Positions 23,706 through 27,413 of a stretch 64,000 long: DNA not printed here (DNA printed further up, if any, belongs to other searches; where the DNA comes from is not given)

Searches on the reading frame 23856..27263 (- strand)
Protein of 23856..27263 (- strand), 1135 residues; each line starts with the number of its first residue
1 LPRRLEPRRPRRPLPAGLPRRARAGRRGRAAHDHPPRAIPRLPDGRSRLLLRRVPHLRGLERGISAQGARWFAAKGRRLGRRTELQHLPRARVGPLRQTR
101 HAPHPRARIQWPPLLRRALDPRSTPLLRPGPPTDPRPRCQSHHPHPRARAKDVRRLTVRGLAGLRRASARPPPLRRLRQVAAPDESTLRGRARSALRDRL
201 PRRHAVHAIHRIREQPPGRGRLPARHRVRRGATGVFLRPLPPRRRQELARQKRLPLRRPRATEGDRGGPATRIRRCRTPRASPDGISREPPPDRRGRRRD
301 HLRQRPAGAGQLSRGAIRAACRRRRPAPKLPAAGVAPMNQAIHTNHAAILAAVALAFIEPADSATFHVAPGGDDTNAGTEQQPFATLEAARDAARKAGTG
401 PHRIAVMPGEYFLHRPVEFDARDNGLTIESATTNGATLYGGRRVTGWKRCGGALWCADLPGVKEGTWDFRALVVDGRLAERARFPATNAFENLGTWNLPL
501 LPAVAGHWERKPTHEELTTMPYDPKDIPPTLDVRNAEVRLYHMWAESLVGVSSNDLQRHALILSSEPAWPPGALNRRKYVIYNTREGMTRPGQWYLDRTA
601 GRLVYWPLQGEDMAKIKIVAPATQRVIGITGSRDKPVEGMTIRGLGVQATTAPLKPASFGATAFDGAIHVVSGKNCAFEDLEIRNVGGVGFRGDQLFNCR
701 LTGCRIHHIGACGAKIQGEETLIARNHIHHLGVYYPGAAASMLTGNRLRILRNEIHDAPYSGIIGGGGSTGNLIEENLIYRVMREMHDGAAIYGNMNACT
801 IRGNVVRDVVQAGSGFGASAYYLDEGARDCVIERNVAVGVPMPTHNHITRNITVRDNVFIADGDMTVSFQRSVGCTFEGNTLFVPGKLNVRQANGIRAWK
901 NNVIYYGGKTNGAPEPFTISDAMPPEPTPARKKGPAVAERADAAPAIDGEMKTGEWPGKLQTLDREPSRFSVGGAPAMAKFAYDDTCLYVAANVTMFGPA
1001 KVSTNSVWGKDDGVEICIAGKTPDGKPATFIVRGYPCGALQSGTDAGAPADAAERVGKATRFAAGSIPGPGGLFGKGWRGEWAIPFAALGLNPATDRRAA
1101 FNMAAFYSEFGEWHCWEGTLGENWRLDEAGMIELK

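Call 65: search_protein_families(library=pfam, proteins=[window:23856-27263:-], max_evalue=0.00001)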
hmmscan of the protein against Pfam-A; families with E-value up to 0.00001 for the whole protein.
window:23856-27263:- (1135 aa): 2 families
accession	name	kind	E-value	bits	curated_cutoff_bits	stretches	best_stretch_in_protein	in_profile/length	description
PF13229.12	Beta_helix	-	3.9e-13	49.8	25.9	1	667-813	2-141/158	Right handed beta helix region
PF21231.2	GH141_M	-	1.9e-07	31.5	27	1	452-607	1-155/156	GH141 insertion domain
